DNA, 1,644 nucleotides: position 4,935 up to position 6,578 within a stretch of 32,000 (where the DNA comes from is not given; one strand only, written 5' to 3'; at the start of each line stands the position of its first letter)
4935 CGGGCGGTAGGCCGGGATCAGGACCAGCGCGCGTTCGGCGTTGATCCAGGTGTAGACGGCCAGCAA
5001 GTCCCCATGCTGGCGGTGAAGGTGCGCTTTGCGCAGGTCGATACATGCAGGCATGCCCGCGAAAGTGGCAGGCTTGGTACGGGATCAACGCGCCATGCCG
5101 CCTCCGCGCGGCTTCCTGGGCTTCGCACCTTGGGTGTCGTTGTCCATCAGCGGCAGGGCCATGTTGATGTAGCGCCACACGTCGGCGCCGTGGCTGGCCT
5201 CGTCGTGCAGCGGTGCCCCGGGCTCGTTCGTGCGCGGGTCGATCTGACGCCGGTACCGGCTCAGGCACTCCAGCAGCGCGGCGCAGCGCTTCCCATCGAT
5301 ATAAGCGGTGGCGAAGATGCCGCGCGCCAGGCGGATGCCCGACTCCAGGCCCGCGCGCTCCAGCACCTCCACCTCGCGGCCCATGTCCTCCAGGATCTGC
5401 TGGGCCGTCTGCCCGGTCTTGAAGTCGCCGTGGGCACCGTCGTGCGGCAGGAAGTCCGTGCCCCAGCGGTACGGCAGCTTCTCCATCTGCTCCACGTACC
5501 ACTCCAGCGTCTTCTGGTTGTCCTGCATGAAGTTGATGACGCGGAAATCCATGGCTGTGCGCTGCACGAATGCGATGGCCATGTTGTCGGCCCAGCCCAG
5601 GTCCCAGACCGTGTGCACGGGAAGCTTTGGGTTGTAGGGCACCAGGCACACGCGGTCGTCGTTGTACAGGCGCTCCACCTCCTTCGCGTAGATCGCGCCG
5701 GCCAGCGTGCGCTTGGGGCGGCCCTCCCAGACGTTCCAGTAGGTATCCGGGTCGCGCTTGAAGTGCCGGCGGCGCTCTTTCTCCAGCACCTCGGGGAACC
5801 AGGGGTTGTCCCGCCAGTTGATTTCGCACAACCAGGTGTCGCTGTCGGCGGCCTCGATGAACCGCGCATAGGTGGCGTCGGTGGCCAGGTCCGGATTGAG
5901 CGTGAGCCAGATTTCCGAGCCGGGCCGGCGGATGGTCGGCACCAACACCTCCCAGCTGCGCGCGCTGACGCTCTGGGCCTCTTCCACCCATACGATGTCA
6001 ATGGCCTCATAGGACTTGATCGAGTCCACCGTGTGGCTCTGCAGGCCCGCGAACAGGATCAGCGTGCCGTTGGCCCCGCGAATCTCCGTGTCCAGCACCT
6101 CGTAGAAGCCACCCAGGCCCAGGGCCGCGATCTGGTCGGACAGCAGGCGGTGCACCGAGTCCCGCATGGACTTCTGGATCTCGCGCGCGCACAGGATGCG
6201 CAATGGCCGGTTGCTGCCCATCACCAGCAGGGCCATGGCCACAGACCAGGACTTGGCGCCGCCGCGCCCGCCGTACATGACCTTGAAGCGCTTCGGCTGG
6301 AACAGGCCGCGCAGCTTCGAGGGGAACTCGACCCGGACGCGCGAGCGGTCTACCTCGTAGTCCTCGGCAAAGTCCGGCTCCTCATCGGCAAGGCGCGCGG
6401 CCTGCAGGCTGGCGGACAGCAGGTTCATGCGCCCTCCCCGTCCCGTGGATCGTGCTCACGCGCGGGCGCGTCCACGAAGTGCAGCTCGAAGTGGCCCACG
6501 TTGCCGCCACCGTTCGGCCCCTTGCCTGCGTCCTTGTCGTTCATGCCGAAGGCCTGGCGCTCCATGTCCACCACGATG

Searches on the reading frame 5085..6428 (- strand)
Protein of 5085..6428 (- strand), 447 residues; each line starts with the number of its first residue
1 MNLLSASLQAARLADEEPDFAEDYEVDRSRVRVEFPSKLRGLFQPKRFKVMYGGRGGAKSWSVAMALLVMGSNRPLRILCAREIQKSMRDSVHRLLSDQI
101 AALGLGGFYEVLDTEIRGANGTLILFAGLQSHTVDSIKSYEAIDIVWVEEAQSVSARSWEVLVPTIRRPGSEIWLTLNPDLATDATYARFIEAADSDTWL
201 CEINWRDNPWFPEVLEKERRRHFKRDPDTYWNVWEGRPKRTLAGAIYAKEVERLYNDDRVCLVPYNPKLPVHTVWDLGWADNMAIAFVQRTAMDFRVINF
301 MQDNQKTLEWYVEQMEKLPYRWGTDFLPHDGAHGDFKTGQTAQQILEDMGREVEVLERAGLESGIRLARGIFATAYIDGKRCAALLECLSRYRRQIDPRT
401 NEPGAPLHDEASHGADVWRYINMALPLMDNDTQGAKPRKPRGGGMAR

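Call 84: search_protein_families(library=pfam, proteins=[window:5085-6428:-], max_evalue=0.001)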
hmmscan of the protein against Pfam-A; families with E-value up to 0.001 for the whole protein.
window:5085-6428:- (447 aa): 1 family
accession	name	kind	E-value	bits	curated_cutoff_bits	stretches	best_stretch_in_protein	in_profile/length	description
PF04466.19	Terminase_3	-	9.5e-36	123.7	23.2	1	46-236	2-200/201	Phage terminase large subunit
